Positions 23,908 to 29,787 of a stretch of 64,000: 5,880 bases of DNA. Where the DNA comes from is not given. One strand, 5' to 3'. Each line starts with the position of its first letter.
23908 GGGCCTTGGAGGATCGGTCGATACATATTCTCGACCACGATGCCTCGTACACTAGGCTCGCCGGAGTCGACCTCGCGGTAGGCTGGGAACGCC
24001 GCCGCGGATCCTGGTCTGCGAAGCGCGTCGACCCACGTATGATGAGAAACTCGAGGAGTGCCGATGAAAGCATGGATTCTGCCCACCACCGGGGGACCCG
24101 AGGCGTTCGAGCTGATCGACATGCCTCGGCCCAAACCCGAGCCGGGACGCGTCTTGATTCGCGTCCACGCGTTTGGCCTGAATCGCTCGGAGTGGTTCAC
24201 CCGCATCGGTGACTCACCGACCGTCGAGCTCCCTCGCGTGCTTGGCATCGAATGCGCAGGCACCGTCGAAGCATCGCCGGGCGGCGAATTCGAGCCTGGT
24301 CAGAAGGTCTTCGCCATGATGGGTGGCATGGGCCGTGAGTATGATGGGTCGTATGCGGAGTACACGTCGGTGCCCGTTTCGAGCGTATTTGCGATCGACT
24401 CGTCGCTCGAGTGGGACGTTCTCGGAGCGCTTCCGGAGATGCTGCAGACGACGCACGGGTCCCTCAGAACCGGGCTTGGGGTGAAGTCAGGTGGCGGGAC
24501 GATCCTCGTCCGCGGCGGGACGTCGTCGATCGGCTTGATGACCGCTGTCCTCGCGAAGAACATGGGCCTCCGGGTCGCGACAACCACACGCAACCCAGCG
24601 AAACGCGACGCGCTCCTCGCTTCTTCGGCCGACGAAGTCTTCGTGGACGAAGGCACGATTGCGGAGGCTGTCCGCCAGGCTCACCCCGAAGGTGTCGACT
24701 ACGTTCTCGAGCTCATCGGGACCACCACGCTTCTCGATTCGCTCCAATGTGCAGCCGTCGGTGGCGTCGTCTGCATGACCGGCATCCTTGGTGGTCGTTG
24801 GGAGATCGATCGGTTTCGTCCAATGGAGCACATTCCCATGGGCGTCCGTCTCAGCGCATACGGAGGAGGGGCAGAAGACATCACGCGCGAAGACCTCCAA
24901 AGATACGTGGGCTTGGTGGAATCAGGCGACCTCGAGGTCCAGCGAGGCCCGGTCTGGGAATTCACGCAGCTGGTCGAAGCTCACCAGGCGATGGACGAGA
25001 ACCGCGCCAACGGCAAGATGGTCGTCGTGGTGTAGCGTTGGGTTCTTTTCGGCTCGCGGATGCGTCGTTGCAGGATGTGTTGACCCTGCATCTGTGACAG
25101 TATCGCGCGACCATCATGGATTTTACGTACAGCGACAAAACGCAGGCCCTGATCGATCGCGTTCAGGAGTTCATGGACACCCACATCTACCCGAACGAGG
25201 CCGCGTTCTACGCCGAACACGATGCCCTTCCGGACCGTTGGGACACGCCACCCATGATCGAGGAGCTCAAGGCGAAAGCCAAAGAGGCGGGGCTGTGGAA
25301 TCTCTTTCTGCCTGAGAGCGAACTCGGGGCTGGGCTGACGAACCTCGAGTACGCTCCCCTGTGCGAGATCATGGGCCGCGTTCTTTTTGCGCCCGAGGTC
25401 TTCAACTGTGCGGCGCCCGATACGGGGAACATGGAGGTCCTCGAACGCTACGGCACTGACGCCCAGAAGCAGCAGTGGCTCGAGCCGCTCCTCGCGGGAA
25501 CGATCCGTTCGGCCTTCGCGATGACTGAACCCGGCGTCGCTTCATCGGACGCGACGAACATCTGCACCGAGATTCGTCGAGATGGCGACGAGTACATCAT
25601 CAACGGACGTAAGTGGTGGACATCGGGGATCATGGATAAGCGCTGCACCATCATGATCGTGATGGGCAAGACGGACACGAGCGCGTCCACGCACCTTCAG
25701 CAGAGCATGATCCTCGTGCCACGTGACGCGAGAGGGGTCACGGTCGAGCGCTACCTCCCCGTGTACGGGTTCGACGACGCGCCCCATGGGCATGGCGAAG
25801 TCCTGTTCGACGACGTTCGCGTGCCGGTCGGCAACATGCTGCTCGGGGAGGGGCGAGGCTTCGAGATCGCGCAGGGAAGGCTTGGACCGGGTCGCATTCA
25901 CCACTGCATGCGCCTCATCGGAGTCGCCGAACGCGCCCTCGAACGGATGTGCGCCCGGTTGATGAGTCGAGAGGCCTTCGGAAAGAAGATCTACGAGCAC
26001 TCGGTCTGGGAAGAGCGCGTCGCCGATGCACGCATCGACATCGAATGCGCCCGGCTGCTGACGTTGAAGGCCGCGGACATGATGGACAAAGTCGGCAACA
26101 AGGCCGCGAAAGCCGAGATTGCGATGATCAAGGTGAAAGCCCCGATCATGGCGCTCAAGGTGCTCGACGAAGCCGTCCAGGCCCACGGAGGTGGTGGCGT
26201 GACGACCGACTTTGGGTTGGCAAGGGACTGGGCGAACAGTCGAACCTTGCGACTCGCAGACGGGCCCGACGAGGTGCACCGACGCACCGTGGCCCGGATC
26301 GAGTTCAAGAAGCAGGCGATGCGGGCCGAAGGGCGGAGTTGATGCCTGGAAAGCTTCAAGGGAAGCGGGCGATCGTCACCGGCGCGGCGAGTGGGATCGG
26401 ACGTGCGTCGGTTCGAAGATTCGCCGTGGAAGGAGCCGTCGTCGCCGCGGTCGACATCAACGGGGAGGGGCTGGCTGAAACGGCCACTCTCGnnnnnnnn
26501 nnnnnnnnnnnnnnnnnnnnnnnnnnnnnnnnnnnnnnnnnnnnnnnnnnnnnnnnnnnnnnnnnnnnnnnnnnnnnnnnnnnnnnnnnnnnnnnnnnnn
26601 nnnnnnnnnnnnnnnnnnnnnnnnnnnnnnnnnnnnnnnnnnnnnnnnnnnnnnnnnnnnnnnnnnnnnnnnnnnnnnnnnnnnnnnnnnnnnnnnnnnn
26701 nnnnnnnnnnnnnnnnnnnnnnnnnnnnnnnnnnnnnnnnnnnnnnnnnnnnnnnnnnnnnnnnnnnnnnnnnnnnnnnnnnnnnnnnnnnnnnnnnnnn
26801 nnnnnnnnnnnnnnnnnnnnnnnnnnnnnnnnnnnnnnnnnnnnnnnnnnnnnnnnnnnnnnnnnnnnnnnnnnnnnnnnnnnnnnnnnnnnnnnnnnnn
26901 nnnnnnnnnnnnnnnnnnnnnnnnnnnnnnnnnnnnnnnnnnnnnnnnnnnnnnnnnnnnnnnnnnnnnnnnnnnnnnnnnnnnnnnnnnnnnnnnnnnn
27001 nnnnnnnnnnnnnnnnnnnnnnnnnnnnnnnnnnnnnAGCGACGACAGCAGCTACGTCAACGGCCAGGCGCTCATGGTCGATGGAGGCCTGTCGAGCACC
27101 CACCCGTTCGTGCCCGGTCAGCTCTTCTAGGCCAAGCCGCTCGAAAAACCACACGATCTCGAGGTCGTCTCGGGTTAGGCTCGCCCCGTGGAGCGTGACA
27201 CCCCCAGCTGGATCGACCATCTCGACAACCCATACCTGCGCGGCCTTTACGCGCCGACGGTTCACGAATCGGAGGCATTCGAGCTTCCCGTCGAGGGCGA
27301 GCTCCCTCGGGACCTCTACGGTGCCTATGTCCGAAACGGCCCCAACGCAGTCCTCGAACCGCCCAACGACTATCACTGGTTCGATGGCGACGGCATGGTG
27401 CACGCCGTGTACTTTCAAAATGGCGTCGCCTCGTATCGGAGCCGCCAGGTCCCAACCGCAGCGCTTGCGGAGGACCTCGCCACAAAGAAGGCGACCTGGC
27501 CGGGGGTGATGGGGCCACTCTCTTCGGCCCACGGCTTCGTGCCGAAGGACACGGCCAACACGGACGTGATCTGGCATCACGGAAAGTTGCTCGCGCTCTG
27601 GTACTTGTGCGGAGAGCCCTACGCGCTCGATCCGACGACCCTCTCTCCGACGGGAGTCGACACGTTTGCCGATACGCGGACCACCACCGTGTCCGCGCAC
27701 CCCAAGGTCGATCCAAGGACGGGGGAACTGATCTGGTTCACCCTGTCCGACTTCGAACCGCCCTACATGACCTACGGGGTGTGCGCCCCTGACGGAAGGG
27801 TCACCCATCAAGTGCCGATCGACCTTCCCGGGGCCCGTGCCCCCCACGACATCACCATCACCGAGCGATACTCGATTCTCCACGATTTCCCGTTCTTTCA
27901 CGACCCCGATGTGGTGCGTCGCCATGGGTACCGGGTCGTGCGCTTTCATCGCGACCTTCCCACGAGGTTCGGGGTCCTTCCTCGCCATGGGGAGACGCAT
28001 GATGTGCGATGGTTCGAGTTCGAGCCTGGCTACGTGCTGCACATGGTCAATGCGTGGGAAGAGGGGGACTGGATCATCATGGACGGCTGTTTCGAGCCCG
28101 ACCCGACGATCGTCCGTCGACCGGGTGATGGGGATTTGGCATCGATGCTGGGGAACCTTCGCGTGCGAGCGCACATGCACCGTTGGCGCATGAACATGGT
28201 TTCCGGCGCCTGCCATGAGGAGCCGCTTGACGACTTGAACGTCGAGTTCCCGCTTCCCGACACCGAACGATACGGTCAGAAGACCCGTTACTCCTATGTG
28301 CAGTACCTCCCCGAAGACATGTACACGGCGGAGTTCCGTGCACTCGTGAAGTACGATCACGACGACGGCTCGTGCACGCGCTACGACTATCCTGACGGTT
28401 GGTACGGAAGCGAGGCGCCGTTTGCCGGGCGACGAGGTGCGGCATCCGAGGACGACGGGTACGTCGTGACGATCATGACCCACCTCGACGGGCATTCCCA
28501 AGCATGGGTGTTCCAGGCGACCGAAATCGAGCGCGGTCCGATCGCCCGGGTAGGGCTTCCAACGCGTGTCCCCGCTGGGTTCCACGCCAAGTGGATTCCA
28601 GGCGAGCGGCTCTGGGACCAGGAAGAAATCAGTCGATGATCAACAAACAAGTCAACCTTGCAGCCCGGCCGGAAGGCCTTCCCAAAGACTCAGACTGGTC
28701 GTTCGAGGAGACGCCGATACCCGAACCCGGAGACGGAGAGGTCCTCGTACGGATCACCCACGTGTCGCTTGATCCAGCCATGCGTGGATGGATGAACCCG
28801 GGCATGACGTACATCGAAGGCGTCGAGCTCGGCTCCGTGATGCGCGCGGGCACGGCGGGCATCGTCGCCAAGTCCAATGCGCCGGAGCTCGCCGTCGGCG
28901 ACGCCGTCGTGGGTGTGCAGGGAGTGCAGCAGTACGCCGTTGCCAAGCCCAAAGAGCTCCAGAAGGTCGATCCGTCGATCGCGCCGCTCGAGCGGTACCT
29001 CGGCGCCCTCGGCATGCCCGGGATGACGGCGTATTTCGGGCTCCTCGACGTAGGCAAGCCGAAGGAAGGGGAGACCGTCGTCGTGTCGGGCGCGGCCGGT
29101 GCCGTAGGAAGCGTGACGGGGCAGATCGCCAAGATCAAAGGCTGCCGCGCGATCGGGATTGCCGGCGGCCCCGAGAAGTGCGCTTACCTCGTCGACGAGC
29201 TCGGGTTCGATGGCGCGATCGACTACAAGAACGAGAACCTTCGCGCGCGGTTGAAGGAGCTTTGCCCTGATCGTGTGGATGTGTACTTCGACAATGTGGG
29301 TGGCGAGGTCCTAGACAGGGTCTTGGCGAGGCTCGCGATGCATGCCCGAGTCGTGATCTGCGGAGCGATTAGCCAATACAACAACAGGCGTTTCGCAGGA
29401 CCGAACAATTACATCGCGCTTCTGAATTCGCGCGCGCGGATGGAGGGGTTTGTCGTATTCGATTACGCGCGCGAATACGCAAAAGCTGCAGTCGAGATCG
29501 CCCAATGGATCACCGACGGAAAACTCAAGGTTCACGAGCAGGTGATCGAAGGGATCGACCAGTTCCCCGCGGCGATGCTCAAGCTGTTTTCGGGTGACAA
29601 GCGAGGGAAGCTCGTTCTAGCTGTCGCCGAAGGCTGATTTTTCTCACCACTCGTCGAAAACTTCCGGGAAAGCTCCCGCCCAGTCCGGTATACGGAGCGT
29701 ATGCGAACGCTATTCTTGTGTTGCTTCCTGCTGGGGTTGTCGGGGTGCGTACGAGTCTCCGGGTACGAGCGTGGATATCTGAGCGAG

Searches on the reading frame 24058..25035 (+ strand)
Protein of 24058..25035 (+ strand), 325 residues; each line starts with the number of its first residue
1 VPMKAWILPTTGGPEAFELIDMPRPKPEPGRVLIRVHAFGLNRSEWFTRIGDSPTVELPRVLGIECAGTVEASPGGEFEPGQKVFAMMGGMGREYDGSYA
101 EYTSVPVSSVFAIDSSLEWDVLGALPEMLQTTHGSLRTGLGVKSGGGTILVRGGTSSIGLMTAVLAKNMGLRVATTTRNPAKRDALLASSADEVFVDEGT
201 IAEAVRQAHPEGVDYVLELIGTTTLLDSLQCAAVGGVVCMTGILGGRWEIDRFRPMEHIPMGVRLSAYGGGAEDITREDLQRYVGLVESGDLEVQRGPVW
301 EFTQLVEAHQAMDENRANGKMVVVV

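Call 7: search_protein_families(library=pfam, proteins=[window:24058-25035:+], max_evalue=0.001)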
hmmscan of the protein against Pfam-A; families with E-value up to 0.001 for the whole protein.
window:24058-25035:+ (325 aa): 5 families
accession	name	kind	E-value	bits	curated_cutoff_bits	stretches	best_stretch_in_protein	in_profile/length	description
PF13602.12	ADH_zinc_N_2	-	2.3e-18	67.8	27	1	191-323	3-134/134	Zinc-binding dehydrogenase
PF00107.32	ADH_zinc_N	-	9.2e-16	58.4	31.8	1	158-262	2-106/129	Zinc-binding dehydrogenase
PF08240.17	ADH_N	-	3.1e-14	53.5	23.5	1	29-113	2-102/104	Alcohol dehydrogenase GroES-like domain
PF16912.11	Glu_dehyd_C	-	7.6e-05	22.7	34.9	1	154-247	38-135/211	Glucose dehydrogenase C-terminus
PF16884.10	ADH_N_2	-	0.00019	21.8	31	1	14-89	15-93/108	N-terminal domain of oxidoreductase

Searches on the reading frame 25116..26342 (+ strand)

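Call 7: search_protein_families(library=pfam, proteins=[window:25116-26342:+], max_evalue=0.001)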
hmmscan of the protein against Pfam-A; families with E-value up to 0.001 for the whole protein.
window:25116-26342:+ (408 aa): 4 families
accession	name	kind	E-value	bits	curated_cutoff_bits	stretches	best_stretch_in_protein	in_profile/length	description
PF00441.29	Acyl-CoA_dh_1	-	2.7e-37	128.6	22.4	1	246-394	1-147/150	Acyl-CoA dehydrogenase, C-terminal domain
PF02770.24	Acyl-CoA_dh_M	-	9.1e-20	71.1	33.3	1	133-234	1-97/97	Acyl-CoA dehydrogenase, middle domain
PF02771.21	Acyl-CoA_dh_N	-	9.9e-16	58.6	22.9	1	7-128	2-112/113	Acyl-CoA dehydrogenase, N-terminal domain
PF08028.16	Acyl-CoA_dh_2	-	2.9e-12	47.5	22.7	1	262-374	2-122/134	Acyl-CoA dehydrogenase, C-terminal domain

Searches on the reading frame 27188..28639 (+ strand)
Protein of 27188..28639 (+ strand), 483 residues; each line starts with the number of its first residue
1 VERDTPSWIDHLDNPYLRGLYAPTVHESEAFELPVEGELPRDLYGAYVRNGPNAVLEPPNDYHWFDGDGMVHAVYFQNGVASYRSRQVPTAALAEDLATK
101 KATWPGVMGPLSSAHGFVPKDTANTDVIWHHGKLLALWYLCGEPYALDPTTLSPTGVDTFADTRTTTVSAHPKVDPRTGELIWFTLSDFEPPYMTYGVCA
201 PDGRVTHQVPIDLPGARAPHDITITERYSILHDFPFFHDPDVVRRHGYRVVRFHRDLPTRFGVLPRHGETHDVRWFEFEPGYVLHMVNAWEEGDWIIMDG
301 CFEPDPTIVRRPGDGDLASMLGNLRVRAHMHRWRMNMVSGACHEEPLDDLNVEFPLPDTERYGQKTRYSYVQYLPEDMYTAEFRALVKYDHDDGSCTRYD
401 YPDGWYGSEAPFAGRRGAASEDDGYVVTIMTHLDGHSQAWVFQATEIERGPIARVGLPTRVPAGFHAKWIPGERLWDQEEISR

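Call 7: search_protein_families(library=pfam, proteins=[window:27188-28639:+], max_evalue=0.001)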
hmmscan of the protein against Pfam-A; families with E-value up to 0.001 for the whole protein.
window:27188-28639:+ (483 aa): 1 family
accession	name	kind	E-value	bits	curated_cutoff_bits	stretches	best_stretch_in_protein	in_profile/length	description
PF03055.21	RPE65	-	8.6e-120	401.4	27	1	22-471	2-469/469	Retinal pigment epithelial membrane protein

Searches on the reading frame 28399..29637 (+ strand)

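Call 7: search_protein_families(library=pfam, proteins=[window:28399-29637:+], max_evalue=0.001)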
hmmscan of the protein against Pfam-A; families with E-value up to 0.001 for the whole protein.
window:28399-29637:+ (412 aa): 3 families
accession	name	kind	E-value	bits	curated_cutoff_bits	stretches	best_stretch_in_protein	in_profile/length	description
PF16884.10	ADH_N_2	-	4e-35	120.4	31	1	83-190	1-108/108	N-terminal domain of oxidoreductase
PF00107.32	ADH_zinc_N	-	3.3e-19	69.5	31.8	1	235-365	1-124/129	Zinc-binding dehydrogenase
PF13602.12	ADH_zinc_N_2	-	1.3e-14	55.7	27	1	268-407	1-134/134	Zinc-binding dehydrogenase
